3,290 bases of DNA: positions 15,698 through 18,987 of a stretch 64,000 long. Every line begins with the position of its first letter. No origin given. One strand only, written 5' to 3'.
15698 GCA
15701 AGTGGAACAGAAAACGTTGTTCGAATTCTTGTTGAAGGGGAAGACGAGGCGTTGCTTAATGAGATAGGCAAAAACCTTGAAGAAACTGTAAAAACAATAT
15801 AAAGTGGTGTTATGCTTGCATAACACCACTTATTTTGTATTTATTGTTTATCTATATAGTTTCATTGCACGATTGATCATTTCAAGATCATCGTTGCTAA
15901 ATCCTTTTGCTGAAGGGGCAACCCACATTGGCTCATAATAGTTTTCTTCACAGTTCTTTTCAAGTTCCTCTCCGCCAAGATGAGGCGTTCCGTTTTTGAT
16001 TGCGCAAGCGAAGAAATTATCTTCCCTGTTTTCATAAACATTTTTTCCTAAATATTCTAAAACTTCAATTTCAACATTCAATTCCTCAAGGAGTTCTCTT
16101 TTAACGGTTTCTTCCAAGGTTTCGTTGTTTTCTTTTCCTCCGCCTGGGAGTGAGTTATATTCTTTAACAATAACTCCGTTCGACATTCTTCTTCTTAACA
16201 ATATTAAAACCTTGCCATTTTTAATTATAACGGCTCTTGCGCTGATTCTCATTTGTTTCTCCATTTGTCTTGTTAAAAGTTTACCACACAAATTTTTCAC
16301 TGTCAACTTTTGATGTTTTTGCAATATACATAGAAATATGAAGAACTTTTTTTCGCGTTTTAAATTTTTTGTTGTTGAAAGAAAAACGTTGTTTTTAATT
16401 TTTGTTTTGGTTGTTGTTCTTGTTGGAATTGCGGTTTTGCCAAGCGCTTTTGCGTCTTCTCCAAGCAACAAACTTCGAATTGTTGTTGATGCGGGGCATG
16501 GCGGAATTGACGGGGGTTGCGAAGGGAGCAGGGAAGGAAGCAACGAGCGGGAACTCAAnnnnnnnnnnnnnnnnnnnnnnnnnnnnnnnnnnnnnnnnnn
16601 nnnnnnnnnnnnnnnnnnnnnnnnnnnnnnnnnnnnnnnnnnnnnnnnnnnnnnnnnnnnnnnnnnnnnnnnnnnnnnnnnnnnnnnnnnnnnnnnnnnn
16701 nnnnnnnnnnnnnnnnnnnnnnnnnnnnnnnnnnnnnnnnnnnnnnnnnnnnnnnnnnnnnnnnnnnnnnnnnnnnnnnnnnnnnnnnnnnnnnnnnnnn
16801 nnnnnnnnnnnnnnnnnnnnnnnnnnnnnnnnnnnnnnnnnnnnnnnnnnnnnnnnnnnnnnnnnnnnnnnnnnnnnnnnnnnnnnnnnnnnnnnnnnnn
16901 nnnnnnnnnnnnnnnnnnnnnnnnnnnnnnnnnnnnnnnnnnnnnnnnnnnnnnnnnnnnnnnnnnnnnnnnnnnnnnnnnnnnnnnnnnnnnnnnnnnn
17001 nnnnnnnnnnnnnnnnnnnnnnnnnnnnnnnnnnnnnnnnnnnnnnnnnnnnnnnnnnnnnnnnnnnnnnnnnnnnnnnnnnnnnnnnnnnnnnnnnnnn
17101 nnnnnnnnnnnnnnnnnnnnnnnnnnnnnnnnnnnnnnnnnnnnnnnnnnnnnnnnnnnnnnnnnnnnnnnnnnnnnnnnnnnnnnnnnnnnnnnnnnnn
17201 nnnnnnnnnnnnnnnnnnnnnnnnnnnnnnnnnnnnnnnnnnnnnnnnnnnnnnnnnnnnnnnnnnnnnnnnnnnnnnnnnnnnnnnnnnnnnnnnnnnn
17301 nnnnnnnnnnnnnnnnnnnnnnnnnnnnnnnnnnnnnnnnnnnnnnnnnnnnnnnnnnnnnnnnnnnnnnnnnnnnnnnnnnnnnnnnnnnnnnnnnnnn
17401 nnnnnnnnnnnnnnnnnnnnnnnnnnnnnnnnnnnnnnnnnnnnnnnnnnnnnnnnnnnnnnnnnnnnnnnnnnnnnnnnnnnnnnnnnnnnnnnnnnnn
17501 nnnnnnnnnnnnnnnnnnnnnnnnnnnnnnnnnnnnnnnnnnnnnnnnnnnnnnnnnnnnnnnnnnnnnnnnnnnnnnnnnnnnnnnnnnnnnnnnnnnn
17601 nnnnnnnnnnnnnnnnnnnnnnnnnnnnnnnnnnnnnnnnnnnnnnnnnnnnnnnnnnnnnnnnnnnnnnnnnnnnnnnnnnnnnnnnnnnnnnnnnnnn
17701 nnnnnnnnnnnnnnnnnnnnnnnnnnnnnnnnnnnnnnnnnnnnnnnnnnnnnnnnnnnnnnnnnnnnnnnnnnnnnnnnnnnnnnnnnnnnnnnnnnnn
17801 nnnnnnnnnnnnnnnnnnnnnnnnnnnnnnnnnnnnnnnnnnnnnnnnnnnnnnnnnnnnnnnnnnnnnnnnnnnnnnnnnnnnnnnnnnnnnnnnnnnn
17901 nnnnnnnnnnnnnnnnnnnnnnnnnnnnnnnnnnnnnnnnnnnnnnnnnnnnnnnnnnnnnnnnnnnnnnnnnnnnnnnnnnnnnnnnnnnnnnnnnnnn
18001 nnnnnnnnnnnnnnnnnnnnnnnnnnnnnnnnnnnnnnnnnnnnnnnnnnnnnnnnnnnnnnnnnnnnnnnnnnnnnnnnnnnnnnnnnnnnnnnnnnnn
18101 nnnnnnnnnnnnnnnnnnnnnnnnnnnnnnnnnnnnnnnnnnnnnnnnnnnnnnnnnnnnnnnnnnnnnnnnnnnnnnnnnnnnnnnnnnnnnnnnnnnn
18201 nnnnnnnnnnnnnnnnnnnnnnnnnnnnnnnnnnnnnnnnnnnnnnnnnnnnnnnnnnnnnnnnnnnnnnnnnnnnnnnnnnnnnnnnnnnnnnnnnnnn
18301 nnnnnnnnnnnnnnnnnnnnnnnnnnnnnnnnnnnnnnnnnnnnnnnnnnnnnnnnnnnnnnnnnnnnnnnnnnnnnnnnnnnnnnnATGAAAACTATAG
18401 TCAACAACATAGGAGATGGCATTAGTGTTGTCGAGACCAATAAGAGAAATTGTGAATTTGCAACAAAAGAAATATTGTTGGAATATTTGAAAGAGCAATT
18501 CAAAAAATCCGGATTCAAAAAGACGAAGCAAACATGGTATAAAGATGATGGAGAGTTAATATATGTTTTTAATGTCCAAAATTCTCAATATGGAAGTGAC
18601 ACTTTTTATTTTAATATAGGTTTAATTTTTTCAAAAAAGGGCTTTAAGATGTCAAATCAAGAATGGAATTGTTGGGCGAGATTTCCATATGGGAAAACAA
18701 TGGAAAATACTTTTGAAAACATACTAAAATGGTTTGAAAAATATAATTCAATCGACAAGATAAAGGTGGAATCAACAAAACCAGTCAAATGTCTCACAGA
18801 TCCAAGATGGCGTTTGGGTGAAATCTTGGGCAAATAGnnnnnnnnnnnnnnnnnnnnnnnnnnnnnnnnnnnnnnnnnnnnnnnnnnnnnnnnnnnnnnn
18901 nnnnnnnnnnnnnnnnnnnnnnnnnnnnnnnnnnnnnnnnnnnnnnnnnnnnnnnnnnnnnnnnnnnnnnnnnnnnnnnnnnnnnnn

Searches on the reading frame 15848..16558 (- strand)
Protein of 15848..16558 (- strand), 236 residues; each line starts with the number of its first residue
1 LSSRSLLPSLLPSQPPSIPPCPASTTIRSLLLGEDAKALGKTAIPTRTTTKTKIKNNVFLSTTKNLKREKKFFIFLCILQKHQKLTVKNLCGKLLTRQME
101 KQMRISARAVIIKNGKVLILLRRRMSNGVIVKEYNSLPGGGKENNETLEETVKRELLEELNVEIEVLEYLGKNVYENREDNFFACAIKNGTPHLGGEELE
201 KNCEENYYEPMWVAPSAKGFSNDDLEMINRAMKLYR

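Call 10: search_protein_families(library=pfam, proteins=[window:15848-16558:-], max_evalue=0.0001)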
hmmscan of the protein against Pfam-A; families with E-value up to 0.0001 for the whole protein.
window:15848-16558:- (236 aa): 1 family
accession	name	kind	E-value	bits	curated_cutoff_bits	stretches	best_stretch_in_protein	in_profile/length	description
PF00293.34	NUDIX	-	5.8e-12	46.2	21.1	1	105-183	3-79/134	NUDIX domain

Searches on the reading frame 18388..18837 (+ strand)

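Call 10: search_protein_families(library=pfam, proteins=[window:18388-18837:+], max_evalue=0.0001)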
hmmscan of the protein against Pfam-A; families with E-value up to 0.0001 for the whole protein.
window:18388-18837:+ (149 aa): 1 family
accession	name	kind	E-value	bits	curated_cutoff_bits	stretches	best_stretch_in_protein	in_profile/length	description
PF14137.11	DUF4304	-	1.6e-13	51.1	23.2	1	35-83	2-50/115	Domain of unknown function (DUF4304)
